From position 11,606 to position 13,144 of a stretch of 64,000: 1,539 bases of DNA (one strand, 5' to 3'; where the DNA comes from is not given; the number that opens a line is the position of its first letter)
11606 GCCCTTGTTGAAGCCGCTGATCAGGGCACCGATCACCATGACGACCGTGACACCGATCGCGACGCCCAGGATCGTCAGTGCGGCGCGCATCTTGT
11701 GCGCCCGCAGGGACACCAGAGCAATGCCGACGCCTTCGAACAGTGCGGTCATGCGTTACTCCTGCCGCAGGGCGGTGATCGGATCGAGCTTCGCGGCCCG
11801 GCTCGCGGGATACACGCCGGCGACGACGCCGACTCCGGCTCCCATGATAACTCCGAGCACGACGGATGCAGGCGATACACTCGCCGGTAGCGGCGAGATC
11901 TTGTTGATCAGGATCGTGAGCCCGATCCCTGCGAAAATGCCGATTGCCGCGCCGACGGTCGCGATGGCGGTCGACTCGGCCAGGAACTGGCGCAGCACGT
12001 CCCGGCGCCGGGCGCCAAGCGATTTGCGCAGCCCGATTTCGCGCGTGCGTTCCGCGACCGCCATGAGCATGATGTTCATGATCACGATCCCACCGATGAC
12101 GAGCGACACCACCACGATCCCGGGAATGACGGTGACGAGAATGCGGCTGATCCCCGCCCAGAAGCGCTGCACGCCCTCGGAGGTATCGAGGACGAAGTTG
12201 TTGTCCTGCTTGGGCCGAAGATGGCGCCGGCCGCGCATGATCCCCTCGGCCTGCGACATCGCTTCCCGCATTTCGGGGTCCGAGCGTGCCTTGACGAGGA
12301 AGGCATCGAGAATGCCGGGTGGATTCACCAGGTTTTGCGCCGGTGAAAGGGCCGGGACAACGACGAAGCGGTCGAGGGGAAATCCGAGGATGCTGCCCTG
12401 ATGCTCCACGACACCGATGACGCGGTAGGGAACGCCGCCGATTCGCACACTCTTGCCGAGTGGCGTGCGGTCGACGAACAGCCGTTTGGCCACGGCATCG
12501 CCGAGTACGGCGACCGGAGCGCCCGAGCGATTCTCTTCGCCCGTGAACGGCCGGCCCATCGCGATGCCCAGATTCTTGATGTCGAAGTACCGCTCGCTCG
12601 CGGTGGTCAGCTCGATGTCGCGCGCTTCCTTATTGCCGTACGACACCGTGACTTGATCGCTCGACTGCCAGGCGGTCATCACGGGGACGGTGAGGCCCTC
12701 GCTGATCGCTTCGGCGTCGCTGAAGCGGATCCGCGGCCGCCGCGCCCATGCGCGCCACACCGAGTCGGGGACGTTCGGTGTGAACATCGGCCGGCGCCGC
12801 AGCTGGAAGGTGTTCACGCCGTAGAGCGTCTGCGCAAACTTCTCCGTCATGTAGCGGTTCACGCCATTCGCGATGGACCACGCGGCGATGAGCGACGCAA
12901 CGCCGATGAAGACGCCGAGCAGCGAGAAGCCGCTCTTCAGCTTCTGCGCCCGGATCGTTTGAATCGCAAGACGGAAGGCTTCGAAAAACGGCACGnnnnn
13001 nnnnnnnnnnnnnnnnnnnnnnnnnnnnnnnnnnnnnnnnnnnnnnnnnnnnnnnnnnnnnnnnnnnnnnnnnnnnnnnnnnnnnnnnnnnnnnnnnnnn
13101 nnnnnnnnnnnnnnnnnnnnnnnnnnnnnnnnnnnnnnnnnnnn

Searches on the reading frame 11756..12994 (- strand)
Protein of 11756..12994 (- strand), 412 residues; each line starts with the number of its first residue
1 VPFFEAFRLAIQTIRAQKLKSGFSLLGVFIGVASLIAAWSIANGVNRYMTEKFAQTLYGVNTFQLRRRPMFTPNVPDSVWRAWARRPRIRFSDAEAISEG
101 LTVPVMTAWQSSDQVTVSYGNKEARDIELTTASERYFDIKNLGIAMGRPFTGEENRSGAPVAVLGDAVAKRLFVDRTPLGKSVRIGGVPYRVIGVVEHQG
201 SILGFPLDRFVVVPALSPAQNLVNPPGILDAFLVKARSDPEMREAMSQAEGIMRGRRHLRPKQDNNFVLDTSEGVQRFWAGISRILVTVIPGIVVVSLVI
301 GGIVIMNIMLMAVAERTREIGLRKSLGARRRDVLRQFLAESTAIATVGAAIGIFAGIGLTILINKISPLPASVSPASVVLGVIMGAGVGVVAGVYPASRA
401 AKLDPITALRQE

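Call 4: search_protein_families(library=pfam, proteins=[window:11756-12994:-])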
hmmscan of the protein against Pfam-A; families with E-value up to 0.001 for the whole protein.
window:11756-12994:- (412 aa): 2 families
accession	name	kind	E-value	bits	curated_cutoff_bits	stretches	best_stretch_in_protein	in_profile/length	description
PF12704.14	MacB_PCD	-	2.7e-35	123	27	1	22-250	2-205/207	MacB-like periplasmic core domain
PF02687.27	FtsX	-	3.6e-24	85.6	25.5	1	293-405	3-120/120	FtsX-like permease C-terminal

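Call 5: search_protein_families(library=ncbifam, proteins=[window:11756-12994:-])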
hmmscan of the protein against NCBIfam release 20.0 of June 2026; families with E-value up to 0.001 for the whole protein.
window:11756-12994:- (412 aa): 7 families
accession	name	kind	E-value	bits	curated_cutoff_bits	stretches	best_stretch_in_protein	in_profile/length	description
NF007826.0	PRK10535.1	equivalog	2.3e-45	155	966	1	3-412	254-648/648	macrolide ABC transporter ATP-binding protein/permease MacB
TIGR03434.1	ADOP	subfamily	9.2e-39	133.2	622.3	1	101-412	498-803/803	ADOP family duplicated permease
TIGR02212.1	lolCE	equivalog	2.8e-15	56.1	362.45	1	295-412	272-411/411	lipoprotein-releasing ABC transporter permease subunit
NF008357.0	PRK11146.1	exception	1.8e-06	27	439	0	295-409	275-411/414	lipoprotein-releasing ABC transporter permease subunit LolE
NF008076.0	PRK10814.1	exception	5.6e-06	25.6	473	1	302-412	279-399/399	lipoprotein-releasing ABC transporter permease subunit LolC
TIGR02213.1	lolE_release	exception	4.3e-05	22.5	540.35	0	294-409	271-408/411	lipoprotein-releasing ABC transporter permease subunit LolE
NF038346.1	FtsX_actino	exception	0.00049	19.6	250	1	268-364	162-258/308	permease-like cell division protein FtsX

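Call 8: find_related_loci(query=window:11756-12994:-, collection=genome_contigs, flank=10000)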
Query window:11756-12994:- (412 aa) in genome_contigs; peptide patterns used: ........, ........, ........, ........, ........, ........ (x = any residue, [..] = any of these).
600 stretches matched a pattern (row limit reached: there are more); 563 encode a relative of the query (tblastn E <= 1e-3); the best 80 are kept; 78 distinct loci.
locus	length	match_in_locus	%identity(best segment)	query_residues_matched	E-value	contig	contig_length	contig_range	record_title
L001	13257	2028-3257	90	3-412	0e+0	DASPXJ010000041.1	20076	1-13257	MAG TPA_asm: Gemmatimonadales bacterium isolate SMAG_U11564 k141_604825, whole genome shotgun sequence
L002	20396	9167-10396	90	3-412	0e+0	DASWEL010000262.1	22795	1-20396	MAG TPA_asm: Gemmatimonadales bacterium isolate SMAG_U2761 k141_1377583, whole genome shotgun sequence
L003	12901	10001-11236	88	1-412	0e+0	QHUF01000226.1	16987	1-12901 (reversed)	MAG: Gemmatimonadetes bacterium isolate AG34 14_0929_02_30cm_scaffold_2011_curated, whole genome shotgun sequence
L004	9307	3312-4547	84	1-412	0e+0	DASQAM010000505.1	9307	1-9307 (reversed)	MAG TPA_asm: Gemmatimonadales bacterium isolate SMAG_U11645 k141_1825106, whole genome shotgun sequence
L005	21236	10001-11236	88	1-412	0e+0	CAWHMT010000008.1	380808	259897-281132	MAG: uncultured Gemmatimonadales bacterium isolate MFD02809.bin.1.217 genome assembly, contig: contig_70526, whole genom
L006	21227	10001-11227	86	4-412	0e+0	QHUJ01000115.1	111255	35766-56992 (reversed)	MAG: Gemmatimonadetes bacterium isolate AG30 14_0929_12_40cm_scaffold_85_curated, whole genome shotgun sequence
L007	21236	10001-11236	91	1-412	0e+0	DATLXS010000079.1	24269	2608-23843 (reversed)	MAG TPA_asm: Gemmatimonadales bacterium isolate SMAG_U13252 k141_548709, whole genome shotgun sequence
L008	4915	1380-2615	85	1-412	0e+0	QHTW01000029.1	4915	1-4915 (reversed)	MAG: Gemmatimonadetes bacterium isolate AG42 14_1009_13_20cm_scaffold_15091_curated, whole genome shotgun sequence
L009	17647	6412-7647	91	1-412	0e+0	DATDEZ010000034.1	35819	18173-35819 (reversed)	MAG TPA_asm: Gemmatimonadales bacterium isolate SMAG_U213 k141_312653, whole genome shotgun sequence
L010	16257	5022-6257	88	1-412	0e+0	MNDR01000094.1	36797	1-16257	MAG: Gemmatimonadetes bacterium 13_2_20CM_2_65_7 13_2_20cm_2_scaffold_4368, whole genome shotgun sequence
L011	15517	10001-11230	90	3-412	0e+0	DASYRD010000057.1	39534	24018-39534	MAG TPA_asm: Gemmatimonadales bacterium isolate SMAG_U4502 k141_2324563, whole genome shotgun sequence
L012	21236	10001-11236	87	1-412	0e+0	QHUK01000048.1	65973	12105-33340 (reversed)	MAG: Gemmatimonadetes bacterium isolate AG3 14_0919_02_20cm_scaffold_555_curated, whole genome shotgun sequence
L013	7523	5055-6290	83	1-412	0e+0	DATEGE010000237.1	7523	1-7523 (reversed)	MAG TPA_asm: Gemmatimonadales bacterium isolate SMAG_U8777 k141_2077609, whole genome shotgun sequence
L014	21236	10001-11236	85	1-412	0e+0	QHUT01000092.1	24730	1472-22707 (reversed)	MAG: Gemmatimonadetes bacterium isolate AG21 14_0927_05_20cm_scaffold_900_curated, whole genome shotgun sequence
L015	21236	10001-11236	80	1-412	0e+0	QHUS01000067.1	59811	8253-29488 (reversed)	MAG: Gemmatimonadetes bacterium isolate AG22 14_1009_02_40cm_scaffold_739_curated, whole genome shotgun sequence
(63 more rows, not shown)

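Call 16: search_dna_similar(query=window:11756-12994:-, collection=plasmids, mode=protein, max_rows=60, max_evalue=1e-20)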
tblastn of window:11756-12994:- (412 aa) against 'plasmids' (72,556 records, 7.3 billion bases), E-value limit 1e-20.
Records with a match: 56; places in all: 57; records where one place covers at least 80% of the query: 55.
Best place of each record, by identity: <60% 56.
By first word of the organism name: Bacillus 8; Rhizobium 8; Azospirillum 6; Sinorhizobium 6; Methylocystis 3; Burkholderia 3; Nostoc 2; Phyllobacterium 2; Bacteroides 2; Neisseria 2; and 14 more.
By predicted mobility (MOB-suite, as given by PLSDB): non-mobilizable 50; conjugative 4; mobilizable 2.
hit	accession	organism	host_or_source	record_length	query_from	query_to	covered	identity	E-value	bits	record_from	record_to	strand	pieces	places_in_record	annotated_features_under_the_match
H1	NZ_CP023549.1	Rhodobacter sp. CZR27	cell culture,paddy soil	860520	3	412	100%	34.5%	4e-33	139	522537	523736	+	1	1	ABC transporter permease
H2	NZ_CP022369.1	Azospirillum sp. TSH58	single cell,paddy soils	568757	3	412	100%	33.6%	5e-30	130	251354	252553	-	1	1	ABC transporter permease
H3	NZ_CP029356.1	Azospirillum thermophilum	cell culture,hot spring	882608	3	412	100%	33.6%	8e-30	129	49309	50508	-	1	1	ABC transporter permease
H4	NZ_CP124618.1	Tropicibacter oceani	pure culture,sediment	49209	3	412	100%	33.5%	1e-32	137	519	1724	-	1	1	ABC transporter permease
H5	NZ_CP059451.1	Azospirillum brasilense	Prokaryotes,soil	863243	1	412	100%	33.0%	2e-34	143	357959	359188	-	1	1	ABC transporter permease | ABC transporter ATP-binding protein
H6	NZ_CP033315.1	Azospirillum brasilense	rhizosphere soil of Digitaria ...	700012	1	412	100%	32.9%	1e-33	140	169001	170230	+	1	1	ABC transporter permease | ABC transporter ATP-binding protein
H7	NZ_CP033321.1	Azospirillum brasilense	rhizosphere soil of Cynodon ...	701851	1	412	100%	32.9%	1e-33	140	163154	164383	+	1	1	ABC transporter permease | ABC transporter ATP-binding protein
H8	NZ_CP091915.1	Nostoc sp. UHCC 0870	cell culture,Brackish water, ...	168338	1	412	100%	32.9%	1e-27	123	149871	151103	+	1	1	ABC transporter permease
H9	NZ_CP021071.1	Mesorhizobium sp. WSM1497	Biserrula pelecinus L.,cell ...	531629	1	412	100%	32.3%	8e-31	132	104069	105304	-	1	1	ABC transporter permease | ABC transporter ATP-binding protein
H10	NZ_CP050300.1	Phyllobacterium sp. 628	Oxytropis pumilio,cell culture,root ...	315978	3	412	100%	32.1%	2e-24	113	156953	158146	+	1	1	ABC transporter permease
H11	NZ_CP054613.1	Paenibacillus cellulosilyticus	cell culture,soil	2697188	5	412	99%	32.2%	1e-28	125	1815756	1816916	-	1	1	none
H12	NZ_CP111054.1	Chondrinema litorale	Seaweed,red alga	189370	1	412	100%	31.6%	2e-30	130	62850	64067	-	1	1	ABC transporter permease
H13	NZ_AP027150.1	Methylocystis bryophila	-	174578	7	412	99%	32.0%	8e-28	123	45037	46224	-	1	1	ABC transporter permease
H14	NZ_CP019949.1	Methylocystis bryophila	-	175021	7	412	99%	32.0%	8e-28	123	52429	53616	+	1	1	ABC transporter permease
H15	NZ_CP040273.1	Nostoc sp. C052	Blasia pusilla,pure culture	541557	1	412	100%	31.4%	2e-26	119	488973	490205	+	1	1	ABC transporter permease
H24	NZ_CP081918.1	Bacteroides ovatus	Homo sapiens,blood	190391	7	412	99%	29.9%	2e-25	116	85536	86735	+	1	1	ABC transporter permease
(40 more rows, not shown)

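Call 17: get_annotated_region(hit=H24, flank=8000)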
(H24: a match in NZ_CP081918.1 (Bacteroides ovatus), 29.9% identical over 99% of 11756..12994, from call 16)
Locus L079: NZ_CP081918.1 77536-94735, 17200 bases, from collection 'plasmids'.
description: Bacteroides ovatus strain BFG-107 plasmid unnamed1, complete sequence
organism: Bacteroides ovatus (NCBI taxid 28116)
taxonomy: Bacteria; Bacteroidota; Bacteroidia; Bacteroidales; Bacteroidaceae; Bacteroides; Bacteroides ovatus
host: -; source: Homo sapiens,blood; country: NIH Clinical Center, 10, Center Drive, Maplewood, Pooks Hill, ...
typing (MOB-suite, as given by PLSDB): non-mobilizable
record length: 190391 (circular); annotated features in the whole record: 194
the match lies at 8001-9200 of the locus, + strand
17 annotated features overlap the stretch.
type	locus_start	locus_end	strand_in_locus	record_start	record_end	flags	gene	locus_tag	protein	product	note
CDS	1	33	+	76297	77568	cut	-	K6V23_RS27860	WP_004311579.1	replication-associated recombination protein A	GO:0006260 - DNA replication [Evidence IEA]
CDS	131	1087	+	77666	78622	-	-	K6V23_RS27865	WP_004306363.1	D-2-hydroxyacid dehydrogenase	-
CDS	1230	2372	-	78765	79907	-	cydB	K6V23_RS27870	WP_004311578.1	cytochrome d ubiquinol oxidase subunit II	-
CDS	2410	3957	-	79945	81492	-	-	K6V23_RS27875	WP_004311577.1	cytochrome ubiquinol oxidase subunit I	GO:0019646 - aerobic electron transport chain [Evidence IEA]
CDS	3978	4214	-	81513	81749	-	-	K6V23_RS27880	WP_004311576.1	DUF4492 domain-containing protein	-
CDS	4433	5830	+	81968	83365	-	-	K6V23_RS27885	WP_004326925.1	TolC family protein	GO:0055085 - transmembrane transport [Evidence IEA]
CDS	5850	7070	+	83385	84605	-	-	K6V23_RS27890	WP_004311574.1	efflux RND transporter periplasmic adaptor subunit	GO:0006810 - transport [Evidence IEA]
CDS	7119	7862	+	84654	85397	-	-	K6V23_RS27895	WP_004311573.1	ABC transporter ATP-binding protein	-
CDS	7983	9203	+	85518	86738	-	-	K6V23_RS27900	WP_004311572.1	ABC transporter permease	-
CDS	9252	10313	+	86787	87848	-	-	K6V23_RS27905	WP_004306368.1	histidine kinase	GO:0000160 - phosphorelay signal transduction system [Evidence IEA]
CDS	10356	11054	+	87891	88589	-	-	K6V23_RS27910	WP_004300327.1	LytTR family DNA-binding domain-containing protein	-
CDS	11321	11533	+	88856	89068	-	-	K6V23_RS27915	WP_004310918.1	hypothetical protein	-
CDS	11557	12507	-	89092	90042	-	-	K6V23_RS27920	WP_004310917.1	Dyp-type peroxidase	-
CDS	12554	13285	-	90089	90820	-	pgl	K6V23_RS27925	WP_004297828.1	6-phosphogluconolactonase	GO:0006098 - pentose-phosphate shunt [Evidence IEA]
CDS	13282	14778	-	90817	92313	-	zwf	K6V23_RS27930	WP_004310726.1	glucose-6-phosphate dehydrogenase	GO:0006098 - pentose-phosphate shunt [Evidence IEA]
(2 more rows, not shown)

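Call 18: get_annotated_region(hit=H12, flank=8000)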
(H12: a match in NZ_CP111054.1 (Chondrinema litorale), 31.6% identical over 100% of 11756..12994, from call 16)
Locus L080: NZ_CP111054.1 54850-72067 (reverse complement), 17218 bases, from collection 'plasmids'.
description: Chondrinema litorale strain WSW3-B12 plasmid unnamed12, complete sequence
organism: Chondrinema litorale (NCBI taxid 2994555)
taxonomy: Bacteria; Bacteroidota; Cytophagia; Cytophagales; Flammeovirgaceae; Chondrinema; Chondrinema litorale
host: -; source: Seaweed,red alga; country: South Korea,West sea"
typing (MOB-suite, as given by PLSDB): non-mobilizable
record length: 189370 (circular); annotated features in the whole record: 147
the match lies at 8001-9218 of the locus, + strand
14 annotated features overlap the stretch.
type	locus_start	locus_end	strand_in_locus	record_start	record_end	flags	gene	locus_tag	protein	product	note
CDS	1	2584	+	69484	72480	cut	-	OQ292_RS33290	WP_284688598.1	glycosyl hydrolase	-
CDS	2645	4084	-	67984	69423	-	-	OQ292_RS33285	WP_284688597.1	S41 family peptidase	GO:0006508 - proteolysis [Evidence IEA]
CDS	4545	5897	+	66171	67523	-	-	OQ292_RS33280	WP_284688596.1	TolC family protein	GO:0055085 - transmembrane transport [Evidence IEA]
CDS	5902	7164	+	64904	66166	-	-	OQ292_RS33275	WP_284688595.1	efflux RND transporter periplasmic adaptor subunit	GO:0006810 - transport [Evidence IEA]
CDS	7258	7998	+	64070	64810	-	-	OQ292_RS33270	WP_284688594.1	ABC transporter ATP-binding protein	-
CDS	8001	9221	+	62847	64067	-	-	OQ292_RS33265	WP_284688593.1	ABC transporter permease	-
CDS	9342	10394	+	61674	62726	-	-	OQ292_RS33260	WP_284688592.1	sensor histidine kinase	-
CDS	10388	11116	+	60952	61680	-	-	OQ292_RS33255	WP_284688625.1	LytTR family DNA-binding domain-containing protein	-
CDS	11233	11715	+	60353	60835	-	-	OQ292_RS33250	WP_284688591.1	hypothetical protein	-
CDS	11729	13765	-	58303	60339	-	-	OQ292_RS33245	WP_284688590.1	right-handed parallel beta-helix repeat-containing protein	-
CDS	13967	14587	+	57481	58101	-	-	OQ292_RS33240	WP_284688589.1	hypothetical protein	-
CDS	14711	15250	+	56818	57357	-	-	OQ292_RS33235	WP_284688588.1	hypothetical protein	-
CDS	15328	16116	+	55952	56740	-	-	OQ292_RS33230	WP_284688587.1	DUF6567 family protein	-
CDS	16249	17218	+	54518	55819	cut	-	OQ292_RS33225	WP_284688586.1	class I SAM-dependent methyltransferase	-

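Call 32: search_protein_representatives(alignment_id=A1)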
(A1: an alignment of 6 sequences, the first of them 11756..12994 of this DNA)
Query: 6 sequences, 409 profile positions. Proteins with E-value up to 0.001 (for the whole library): 234225; up to 1e-10: 121140; up to 1e-30: 26580. The best 150 are listed.
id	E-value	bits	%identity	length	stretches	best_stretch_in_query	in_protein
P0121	1.6e-186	636.6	-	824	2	9-409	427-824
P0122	4.3e-165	566.0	-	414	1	1-409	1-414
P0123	2.0e-154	530.9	-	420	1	2-409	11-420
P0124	9.0e-147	505.7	-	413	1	3-409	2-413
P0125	1.5e-145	501.7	-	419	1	2-409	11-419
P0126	8.2e-138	476.2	-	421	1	6-409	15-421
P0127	5.6e-135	466.8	-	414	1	5-409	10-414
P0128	1.1e-133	462.6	-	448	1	1-327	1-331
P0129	1.7e-133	461.9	-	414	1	1-409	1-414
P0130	9.4e-132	456.2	-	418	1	3-409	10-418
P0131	1.1e-131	455.9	-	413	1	4-409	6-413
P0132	7.4e-130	450.0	-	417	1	3-409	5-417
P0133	4.9e-129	447.3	-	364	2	207-380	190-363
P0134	8.8e-128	443.1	-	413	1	3-409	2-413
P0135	9.4e-128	443.0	-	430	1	3-409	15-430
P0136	4.5e-127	440.8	-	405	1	4-409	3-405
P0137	8.0e-126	436.7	-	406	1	3-409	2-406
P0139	9.6e-126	436.4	-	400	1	9-409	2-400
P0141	1.8e-123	428.9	-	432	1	4-409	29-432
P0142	2.1e-121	422.1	-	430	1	3-409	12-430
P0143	3.5e-121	421.4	-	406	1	3-409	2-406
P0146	5.6e-121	420.7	-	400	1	7-409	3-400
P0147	1.1e-120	419.8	-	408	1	1-409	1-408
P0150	9.8e-120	416.6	-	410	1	1-409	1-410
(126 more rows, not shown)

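Call 34: list_cluster_members(proteins=[P0121, P0136, P0137, P0139, P0141, P0142, P0143, P0146, P0147, P0150])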
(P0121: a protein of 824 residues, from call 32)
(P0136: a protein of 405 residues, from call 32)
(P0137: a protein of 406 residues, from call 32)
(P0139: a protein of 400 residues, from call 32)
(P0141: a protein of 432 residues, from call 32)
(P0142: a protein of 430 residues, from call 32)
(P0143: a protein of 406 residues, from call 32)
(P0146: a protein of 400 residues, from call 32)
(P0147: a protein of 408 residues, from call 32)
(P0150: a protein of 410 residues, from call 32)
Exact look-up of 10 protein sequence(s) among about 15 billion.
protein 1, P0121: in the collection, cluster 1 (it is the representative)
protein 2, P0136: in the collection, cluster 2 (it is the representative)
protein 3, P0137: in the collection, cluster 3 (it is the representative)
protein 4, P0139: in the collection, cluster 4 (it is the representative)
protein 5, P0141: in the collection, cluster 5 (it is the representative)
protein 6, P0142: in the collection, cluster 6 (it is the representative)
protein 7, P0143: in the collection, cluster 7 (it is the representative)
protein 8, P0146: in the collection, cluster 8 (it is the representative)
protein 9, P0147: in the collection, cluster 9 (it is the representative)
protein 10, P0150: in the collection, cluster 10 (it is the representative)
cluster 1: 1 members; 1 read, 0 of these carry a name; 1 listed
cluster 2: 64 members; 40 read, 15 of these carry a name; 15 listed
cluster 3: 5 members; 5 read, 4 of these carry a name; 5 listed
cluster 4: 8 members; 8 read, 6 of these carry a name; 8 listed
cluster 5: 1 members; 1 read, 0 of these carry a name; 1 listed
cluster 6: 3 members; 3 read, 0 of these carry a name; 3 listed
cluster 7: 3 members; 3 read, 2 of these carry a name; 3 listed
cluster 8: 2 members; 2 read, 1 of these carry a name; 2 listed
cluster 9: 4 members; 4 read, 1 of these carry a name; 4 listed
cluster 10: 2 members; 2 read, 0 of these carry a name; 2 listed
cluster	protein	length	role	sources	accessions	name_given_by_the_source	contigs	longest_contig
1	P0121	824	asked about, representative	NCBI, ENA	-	-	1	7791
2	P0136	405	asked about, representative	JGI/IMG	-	putative ABC transport system permease protein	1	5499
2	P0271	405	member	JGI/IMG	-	putative ABC transport system permease protein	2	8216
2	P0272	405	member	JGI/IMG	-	putative ABC transport system permease protein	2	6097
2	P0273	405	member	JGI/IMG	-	putative ABC transport system permease protein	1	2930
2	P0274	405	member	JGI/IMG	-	putative ABC transport system permease protein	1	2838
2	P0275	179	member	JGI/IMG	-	putative ABC transport system permease protein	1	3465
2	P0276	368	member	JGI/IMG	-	putative ABC transport system permease protein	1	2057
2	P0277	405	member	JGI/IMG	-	putative ABC transport system permease protein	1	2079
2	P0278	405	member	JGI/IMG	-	putative ABC transport system permease protein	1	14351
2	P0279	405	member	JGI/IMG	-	putative ABC transport system permease protein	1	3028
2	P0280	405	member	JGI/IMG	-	putative ABC transport system permease protein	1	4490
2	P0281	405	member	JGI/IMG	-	putative ABC transport system permease protein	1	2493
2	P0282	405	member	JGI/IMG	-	putative ABC transport system permease protein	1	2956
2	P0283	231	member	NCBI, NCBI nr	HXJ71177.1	MAG TPA: ABC transporter permease, partial [Verrucomicrobiae bacterium] | ABC transporter permease [Verrucomicrobiae bacterium]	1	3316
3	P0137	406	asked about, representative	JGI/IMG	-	putative ABC transport system permease protein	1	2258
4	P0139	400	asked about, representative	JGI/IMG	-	putative ABC transport system permease protein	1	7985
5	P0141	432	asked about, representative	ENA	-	-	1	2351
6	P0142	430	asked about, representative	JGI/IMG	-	-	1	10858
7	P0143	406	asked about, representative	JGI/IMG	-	putative ABC transport system permease protein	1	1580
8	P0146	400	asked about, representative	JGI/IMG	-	putative ABC transport system permease protein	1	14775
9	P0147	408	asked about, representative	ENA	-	-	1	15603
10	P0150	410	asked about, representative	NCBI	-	-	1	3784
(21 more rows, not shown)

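Call 35: find_related_loci(query=P0139, collection=genome_contigs, flank=10000)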
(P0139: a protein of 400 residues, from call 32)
Query P0139 (400 aa) in genome_contigs; peptide patterns used: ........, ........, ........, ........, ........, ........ (x = any residue, [..] = any of these).
600 stretches matched a pattern (row limit reached: there are more); 599 encode a relative of the query (tblastn E <= 1e-3); the best 80 are kept; 80 distinct loci.
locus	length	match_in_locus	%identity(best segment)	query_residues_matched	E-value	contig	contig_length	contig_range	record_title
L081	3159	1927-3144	46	1-400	7e-107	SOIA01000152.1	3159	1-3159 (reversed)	MAG: Candidatus Aminicenantes bacterium isolate E29_bin11 NODE_22282_length_3159_cov_15.660438, whole genome shotgun seq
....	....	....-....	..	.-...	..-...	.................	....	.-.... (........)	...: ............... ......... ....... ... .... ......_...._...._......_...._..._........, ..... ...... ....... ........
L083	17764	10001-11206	44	3-400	2e-97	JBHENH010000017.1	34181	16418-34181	MAG: Pyrinomonadaceae bacterium isolate S4_bin.40.strict S4_NODE_17, whole genome shotgun sequence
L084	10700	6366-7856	43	3-400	1e-97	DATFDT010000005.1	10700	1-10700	MAG TPA_asm: Pyrinomonadaceae bacterium isolate SMAG_U8587 k141_1365732, whole genome shotgun sequence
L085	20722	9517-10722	43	3-400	3e-97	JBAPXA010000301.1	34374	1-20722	MAG: Pyrinomonadaceae bacterium isolate MFD00507_ilm_asm_bin12 k127_129840, whole genome shotgun sequence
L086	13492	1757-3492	42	3-400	1e-96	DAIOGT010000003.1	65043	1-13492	MAG TPA_asm: Pyrinomonadaceae bacterium isolate CTOTU27637 NODE_81_length_65043_cov_19.139733, whole genome shotgun sequ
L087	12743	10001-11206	42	3-400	7e-96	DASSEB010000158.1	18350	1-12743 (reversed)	MAG TPA_asm: Pyrinomonadaceae bacterium isolate SMAG_U966 k141_204701, whole genome shotgun sequence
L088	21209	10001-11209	42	3-400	2e-94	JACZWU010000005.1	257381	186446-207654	MAG: Candidatus Zixiibacteriota bacterium isolate B21T1B10 B21T1B10_NODE12, whole genome shotgun sequence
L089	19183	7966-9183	40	1-400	4e-93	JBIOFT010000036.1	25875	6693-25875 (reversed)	MAG: Terriglobales bacterium isolate GcC11-4 k141_1832846_length_25875_cov_22.0000, whole genome shotgun sequence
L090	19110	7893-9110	45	1-400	3e-108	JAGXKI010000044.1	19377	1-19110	Bacterium isolate GSL_GB14_3 NODE_421_length_19377_cov_9.59377, whole genome shotgun sequence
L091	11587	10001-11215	41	3-400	6e-92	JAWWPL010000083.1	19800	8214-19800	MAG: Blastocatellia bacterium isolate BP_37 scaffold_2703103, whole genome shotgun sequence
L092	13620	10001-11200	42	4-400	8e-91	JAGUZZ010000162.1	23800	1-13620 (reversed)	MAG: bacterium isolate DeMMO6_31 c_000000034168, whole genome shotgun sequence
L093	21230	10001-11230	45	2-400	1e-90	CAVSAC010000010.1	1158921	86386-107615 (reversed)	MAG: Candidatus Eisenbacteria bacterium isolate MFD05942.bin.1.32 genome assembly, contig: contig_13502, whole genome sh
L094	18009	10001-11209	41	3-400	5e-92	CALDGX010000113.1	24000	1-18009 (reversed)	MAG TPA_asm: uncultured Chloracidobacterium sp. isolate SRR5576004_bin.87_CONCOCT_v1.1_MAG genome assembly, contig: ERZ7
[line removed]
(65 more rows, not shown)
